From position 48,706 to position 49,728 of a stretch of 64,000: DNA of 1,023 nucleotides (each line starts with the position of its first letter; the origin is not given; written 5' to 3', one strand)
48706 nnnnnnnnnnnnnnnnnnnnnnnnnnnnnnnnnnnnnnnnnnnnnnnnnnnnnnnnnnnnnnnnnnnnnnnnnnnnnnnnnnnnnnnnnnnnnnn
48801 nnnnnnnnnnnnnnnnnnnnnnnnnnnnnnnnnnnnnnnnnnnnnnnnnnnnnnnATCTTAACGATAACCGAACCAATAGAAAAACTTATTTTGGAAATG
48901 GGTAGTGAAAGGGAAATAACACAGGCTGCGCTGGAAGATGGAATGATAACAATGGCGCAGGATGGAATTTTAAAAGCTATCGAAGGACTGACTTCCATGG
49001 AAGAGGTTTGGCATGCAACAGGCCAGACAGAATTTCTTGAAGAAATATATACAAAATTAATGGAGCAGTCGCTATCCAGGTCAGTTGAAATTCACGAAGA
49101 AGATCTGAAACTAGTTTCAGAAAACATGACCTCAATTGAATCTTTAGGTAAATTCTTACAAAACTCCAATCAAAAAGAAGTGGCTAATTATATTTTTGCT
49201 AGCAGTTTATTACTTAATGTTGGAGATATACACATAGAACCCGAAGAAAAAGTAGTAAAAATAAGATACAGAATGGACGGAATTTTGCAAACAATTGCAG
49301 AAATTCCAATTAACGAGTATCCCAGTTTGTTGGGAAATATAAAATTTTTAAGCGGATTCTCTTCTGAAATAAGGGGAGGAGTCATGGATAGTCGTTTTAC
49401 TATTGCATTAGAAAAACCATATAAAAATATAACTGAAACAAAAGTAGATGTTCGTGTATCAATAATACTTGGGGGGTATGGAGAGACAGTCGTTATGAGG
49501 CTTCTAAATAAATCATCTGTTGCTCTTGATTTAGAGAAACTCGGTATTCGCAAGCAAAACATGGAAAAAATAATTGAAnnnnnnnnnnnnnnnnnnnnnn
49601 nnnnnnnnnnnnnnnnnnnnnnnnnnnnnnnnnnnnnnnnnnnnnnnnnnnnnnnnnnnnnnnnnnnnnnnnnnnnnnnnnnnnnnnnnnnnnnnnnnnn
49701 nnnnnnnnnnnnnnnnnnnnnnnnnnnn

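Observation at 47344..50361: Two complete GspE/PilB-type secretion ATPases fused into one 1027-aa polypeptide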

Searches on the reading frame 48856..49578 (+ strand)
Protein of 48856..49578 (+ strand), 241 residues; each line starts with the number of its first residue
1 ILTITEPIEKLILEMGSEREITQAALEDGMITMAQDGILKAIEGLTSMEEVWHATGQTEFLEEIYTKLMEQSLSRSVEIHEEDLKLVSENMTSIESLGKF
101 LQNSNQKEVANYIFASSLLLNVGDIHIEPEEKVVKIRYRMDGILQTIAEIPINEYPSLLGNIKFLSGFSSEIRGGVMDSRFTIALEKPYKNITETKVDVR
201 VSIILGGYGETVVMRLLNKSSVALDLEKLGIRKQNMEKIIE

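Call 35: find_related_loci(query=A1, collection=genome_contigs, flank=10000)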
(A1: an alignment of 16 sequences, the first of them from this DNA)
Query A1 (241 aa) in genome_contigs; peptide patterns used: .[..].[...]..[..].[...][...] (x = any residue, [..] = any of these).
600 stretches matched a pattern (row limit reached: there are more); 295 encode a relative of the query (tblastn E <= 1e-3); the best 80 are kept; 80 distinct loci.
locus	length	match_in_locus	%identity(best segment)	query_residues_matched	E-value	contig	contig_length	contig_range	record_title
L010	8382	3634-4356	88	1-241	1e-141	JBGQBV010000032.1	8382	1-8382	MAG: Candidatus Paceibacteria bacterium isolate OBJ2_061818_110_56 k141_60966_length_8382_cov_8.0000, whole genome shotg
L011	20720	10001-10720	85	1-240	2e-137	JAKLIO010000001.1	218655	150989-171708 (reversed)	MAG: Patescibacteria group bacterium isolate RA.bin89 RA.bin89_1, whole genome shotgun sequence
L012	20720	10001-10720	85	1-240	3e-136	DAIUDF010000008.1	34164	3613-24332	MAG TPA_asm: Candidatus Moraniibacteriota bacterium isolate CTOTU18587 NODE_1067_length_34164_cov_10.669999, whole genom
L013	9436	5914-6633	83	1-240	1e-134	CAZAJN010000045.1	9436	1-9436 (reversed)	MAG TPA_asm: uncultured Bdellovibrionales bacterium isolate binchicken_co169_45 genome assembly, contig: k99_336043, who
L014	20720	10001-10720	83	1-240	8e-134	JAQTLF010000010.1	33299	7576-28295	MAG: Candidatus Moraniibacteriota bacterium isolate STA_10 NODE_2534_length_33299_cov_7.255547_Sandtown_A, whole genome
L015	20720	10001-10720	83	1-240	6e-134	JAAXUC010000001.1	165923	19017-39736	MAG: Candidatus Moraniibacteriota bacterium isolate W4_Combined_metabat1_134 W4_Combined_metabat1_134_NODE_19, whole gen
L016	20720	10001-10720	84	1-240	2e-133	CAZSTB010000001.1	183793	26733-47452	MAG TPA_asm: uncultured Bdellovibrionales bacterium isolate SRP011637_co1_57 genome assembly, contig: NODE_5_length_1837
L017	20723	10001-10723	82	1-241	3e-132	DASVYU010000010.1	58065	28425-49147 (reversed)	MAG TPA_asm: Patescibacteria group bacterium isolate SMAG_U2610 k141_990122, whole genome shotgun sequence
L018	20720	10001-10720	83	1-240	4e-131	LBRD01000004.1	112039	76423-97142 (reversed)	MAG: Parcubacteria group bacterium GW2011_GWC1_36_108 UR95_C0004, whole genome shotgun sequence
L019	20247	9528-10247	83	1-240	9e-131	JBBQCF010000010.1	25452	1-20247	MAG: Candidatus Moraniibacteriota bacterium isolate Co_metawrap_1272 Cmw_1272_k141_18960228_length_25452_cov_13.0000, wh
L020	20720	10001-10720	82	1-240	5e-131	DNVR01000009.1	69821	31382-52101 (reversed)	MAG TPA_asm: Candidatus Moraniibacteriota bacterium isolate UBA12142 contig_1335, whole genome shotgun sequence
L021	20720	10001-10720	82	1-240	2e-130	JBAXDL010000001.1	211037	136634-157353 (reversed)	MAG: bacterium isolate ELA218 MAG218_1, whole genome shotgun sequence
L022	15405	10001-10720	81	1-240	3e-130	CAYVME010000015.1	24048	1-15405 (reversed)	MAG TPA_asm: uncultured Bdellovibrionales bacterium isolate SRP011637_co1_104 genome assembly, contig: NODE_544_length_2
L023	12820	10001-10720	82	1-240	6e-130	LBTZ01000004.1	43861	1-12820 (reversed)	MAG: Parcubacteria group bacterium GW2011_GWD2_38_11 US70_C0004, whole genome shotgun sequence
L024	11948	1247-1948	80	1-235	1e-126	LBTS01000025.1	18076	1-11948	MAG: Candidatus Moranbacteria bacterium GW2011_GWC2_37_8 US63_C0025, whole genome shotgun sequence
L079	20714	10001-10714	58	1-237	4e-82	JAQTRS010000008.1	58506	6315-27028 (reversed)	MAG: Candidatus Moraniibacteriota bacterium isolate STB_169 NODE_1079_length_58506_cov_5.502629_Sandtown_B, whole genome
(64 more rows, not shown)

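Call 40: search_protein_families(library=pfam, proteins=[L079:18791-20566:-], max_evalue=0.01)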
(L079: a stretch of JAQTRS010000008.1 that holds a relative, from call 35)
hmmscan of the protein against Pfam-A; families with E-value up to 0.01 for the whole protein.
L079:18791-20566:- (591 aa): 7 families
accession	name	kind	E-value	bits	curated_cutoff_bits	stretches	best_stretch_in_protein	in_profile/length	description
PF00437.27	T2SSE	-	2.6e-128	428.2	24.9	1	184-580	4-370/370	Type II/IV secretion system protein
PF05157.20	MshEN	-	1.2e-11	44.8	23.1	1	58-148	1-89/90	MshEN domain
PF13555.12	AAA_29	-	0.00063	19.9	27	1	322-348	22-48/61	P-loop containing region of AAA domain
PF00005.33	ABC_tran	-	0.0014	19.6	25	1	324-382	13-67/137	ABC transporter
PF13401.12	AAA_22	-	0.0015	19.2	27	1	322-359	5-42/130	AAA domain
PF13191.12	AAA_16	-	0.0043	18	32.6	0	318-370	19-64/167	AAA ATPase domain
PF13476.12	AAA_23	-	0.0063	17.6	27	0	323-350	20-47/201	AAA domain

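Call 43: search_protein_families(library=pfam, proteins=[L079:18378-18791:-, L079:17242-18327:-, L079:15987-17192:-, L079:15498-15890:-, L079:15071-15469:-, L079:14548-14922:-, L079:13027-13644:-, L079:12430-13548:+, L079:13895-14431:+, L079:11638-11946:+], max_evalue=0.01)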
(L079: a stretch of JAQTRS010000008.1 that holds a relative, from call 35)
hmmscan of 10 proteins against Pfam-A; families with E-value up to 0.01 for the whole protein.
L079:18378-18791:- (137 aa): 1 family
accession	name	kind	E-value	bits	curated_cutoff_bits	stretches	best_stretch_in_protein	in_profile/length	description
PF00072.30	Response_reg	-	2.3e-23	82.9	30.2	1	18-131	1-110/111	Response regulator receiver domain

L079:17242-18327:- (361 aa): 4 families
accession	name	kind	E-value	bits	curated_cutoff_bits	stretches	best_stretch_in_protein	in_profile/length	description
PF00437.27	T2SSE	-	5.3e-39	134.4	24.9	1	68-279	75-281/370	Type II/IV secretion system protein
PF13401.12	AAA_22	-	0.00035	21.3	27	1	128-168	3-42/130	AAA domain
PF13191.12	AAA_16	-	0.0011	19.9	32.6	1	126-172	20-63/167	AAA ATPase domain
PF25199.1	nSTAND_NTPase5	-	0.0036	17.6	34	1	130-171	41-82/145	Novel STAND NTPase 5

L079:15987-17192:- (401 aa): 1 family
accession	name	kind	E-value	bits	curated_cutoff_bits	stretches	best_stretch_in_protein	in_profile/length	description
PF00482.28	T2SSF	-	2.2e-60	202.6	25.2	2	69-191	2-125/125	Type II secretion system (T2SS), protein F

L079:15498-15890:- (130 aa): 1 family
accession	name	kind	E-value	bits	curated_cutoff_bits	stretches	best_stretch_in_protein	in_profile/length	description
PF07963.17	N_methyl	-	2.5e-10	39.9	21.2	1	2-27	2-27/27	Prokaryotic N-terminal methylation motif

L079:15071-15469:- (132 aa): 1 family
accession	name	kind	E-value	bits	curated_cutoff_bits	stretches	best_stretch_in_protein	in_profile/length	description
PF07963.17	N_methyl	-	2e-10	40.2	21.2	1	2-27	2-27/27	Prokaryotic N-terminal methylation motif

L079:14548-14922:- (124 aa): 1 family
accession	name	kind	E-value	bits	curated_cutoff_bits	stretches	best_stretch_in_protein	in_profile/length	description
PF07963.17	N_methyl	-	3.5e-10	39.5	21.2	1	2-27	2-27/27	Prokaryotic N-terminal methylation motif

L079:13027-13644:- (205 aa): 0 families

L079:12430-13548:+ (373 aa): 16 families
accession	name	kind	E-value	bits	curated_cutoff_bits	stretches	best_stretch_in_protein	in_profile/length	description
PF05496.18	RuvB_N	-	5.4e-78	260.7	27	1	55-213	1-159/159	Holliday junction DNA helicase RuvB P-loop domain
PF17864.7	AAA_lid_4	-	4.5e-28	97.3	27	1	216-289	1-74/74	RuvB AAA lid domain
PF05491.19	RuvB_C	-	1e-24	86.7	24.7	1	291-360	2-71/72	RuvB C-terminal winged helix domain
PF00004.35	AAA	-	3.4e-20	73.3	21.2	1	90-211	1-127/131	ATPase family associated with various cellular activities (AAA)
PF07728.20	AAA_5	-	4.4e-10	40.2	22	1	89-207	1-139/139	AAA domain (dynein-related subfamily)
PF06068.19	TIP49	-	1.7e-05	24.6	23.8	1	61-118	24-81/347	TIP49 P-loop domain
PF13191.12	AAA_16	-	0.00016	22.7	32.6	1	64-111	3-48/167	AAA ATPase domain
PF01078.27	Mg_chelatase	-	0.00017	21.5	20.3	0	62-107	4-42/207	Magnesium chelatase, subunit ChlI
PF00931.28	NB-ARC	-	0.00041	20.1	23.5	0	84-110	15-41/248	NB-ARC domain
PF13173.12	AAA_14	-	0.00067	20.1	27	1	90-171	5-95/129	AAA domain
PF00910.28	RNA_helicase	-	0.0012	19.7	21.5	1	90-157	1-70/105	RNA helicase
PF02367.23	TsaE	-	0.0019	18.6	26.6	1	84-119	18-53/128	Threonylcarbamoyl adenosine biosynthesis protein TsaE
PF20720.3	nSTAND3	-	0.0028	17.8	27.2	1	80-113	10-43/155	Novel STAND NTPase 3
PF00493.29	MCM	-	0.0029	17.2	23.3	0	65-169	28-152/224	MCM P-loop domain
PF13238.12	AAA_18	-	0.0037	18.1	29.4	1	90-155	1-64/128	AAA domain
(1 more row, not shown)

L079:13895-14431:+ (179 aa): 2 families
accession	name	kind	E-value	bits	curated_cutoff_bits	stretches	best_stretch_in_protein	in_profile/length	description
PF03703.20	bPH_2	-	2.4e-10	41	22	1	89-166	2-77/78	Bacterial PH domain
PF14470.12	bPH_3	-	0.00045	21.1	23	1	87-127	19-59/95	Bacterial PH domain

L079:11638-11946:+ (103 aa): 0 families

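Call 45: search_protein_families(library=ncbifam, proteins=[L079:18791-20566:-], max_evalue=0.001)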
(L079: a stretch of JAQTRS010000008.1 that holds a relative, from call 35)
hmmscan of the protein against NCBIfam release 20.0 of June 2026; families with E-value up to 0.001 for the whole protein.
L079:18791-20566:- (591 aa): 18 families
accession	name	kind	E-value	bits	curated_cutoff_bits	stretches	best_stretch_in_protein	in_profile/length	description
TIGR02533.1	type_II_gspE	equivalog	3.4e-160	533.9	630.25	1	80-582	6-486/486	type II secretion system ATPase GspE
TIGR02538.1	type_IV_pilB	equivalog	5.8e-158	527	675.65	1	55-583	51-563/564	type IV-A pilus assembly ATPase PilB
NF007755.0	PRK10436.1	equivalog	5.6e-133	444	617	1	81-582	12-459/465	type II secretion system protein GspE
NF053534.1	T4PilAsmATPsTfpB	equivalog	1.2e-127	426.7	850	1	35-582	54-582/584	type IV pilus assembly ATPase TfpB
NF041000.1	ATPase_ComGA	equivalog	5e-76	255.2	300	1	195-459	3-266/267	competence type IV pilus ATPase ComGA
TIGR01420.1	pilT_fam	subfamily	4.6e-55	187.2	319.1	1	194-461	4-271/343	PilT/PilU family type 4a pilus ATPase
TIGR02525.1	plasmid_TraJ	equivalog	8.9e-27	94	368.3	1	298-439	129-273/372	plasmid transfer ATPase TraJ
TIGR02524.1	dot_icm_DotB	equivalog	2.3e-22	79.7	463.3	1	320-437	132-258/358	Dot/Icm type IV secretion system ATPase DotB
NF058587.1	archaellum_moto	equivalog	7.2e-15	54.7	550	1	325-440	278-398/527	archaellum flagellar ATPase motor FlaI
TIGR02782.1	TrbB_P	equivalog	2.2e-13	50.2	304.55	1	307-437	122-254/303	P-type conjugative transfer ATPase TrbB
TIGR03819.1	heli_sec_ATPase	hypoth_equivalog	5e-13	48.9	373.15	1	238-455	97-319/340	TadA family conjugal transfer-associated ATPase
TIGR02788.1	VirB11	equivalog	1.2e-12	47.5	249.95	1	307-440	130-267/308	P-type DNA transfer ATPase VirB11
NF010469.0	PRK13894.1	subfamily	4.7e-11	42.6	508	1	310-436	138-265/320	conjugal transfer ATPase TrbB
NF010407.0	PRK13833.1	subfamily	1.4e-09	37.8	499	1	313-440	136-264/323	conjugal transfer protein TrbB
NF053672.1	bindosome_BasE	exception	7.7e-09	34.8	1000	1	324-438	272-391/512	bindosome assembly system ATPase subunit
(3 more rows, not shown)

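Call 60: find_homologous_proteins(query=L079:15987-17192:-, max_evalue=1e-20)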
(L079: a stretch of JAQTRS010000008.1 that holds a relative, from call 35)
Query L079:15987-17192:- (401 aa): 1752 proteins with E <= 1e-20 among 8000 candidates; the best 120 are listed.
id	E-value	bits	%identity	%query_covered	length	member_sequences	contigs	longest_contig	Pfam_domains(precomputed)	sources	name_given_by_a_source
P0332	1.5e-252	855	100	100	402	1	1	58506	PF00482.29,PF28597.1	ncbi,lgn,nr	ncbi:MAG: type II secretion system F family protein [Candidatus Moranbacteria bacterium]|nr:type II 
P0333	2.1e-225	766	86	100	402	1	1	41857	PF00482.29,PF28597.1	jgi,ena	jgi:type II secretory pathway component PulF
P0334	1.5e-220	750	85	100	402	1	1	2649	PF00482.29,PF28597.1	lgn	-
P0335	4.2e-219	745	84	100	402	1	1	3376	PF00482.29,PF28597.1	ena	-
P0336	6.3e-214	728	82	100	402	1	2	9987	PF00482.29,PF28597.1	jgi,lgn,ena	jgi:type II secretory pathway component PulF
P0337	1.9e-208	710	80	100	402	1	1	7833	PF00482.29,PF28597.1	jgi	jgi:type II secretory pathway component PulF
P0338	7.6e-207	705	79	100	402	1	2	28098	PF00482.29,PF28597.1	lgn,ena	-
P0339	2.2e-206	703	78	100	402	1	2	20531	PF00482.29,PF28597.1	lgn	-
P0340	1.1e-205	701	78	100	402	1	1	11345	PF00482.29,PF28597.1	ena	-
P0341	1.5e-203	694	79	100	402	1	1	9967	PF00482.29,PF28597.1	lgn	-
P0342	2.9e-203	693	79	100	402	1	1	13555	PF00482.29,PF28597.1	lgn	-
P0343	2.1e-202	690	78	100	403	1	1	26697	PF00482.29,PF28597.1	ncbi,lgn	-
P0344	3.7e-200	683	77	100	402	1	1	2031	PF00482.29,PF28597.1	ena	-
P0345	2.0e-197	674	77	100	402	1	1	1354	PF00482.29,PF28597.1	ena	-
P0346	9.0e-195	665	75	100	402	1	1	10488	PF00482.29,PF28597.1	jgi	jgi:type II secretory pathway component PulF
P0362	1.6e-154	532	56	100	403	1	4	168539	PF00482.29,PF28597.1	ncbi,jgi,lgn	jgi:type IV pilus assembly protein PilC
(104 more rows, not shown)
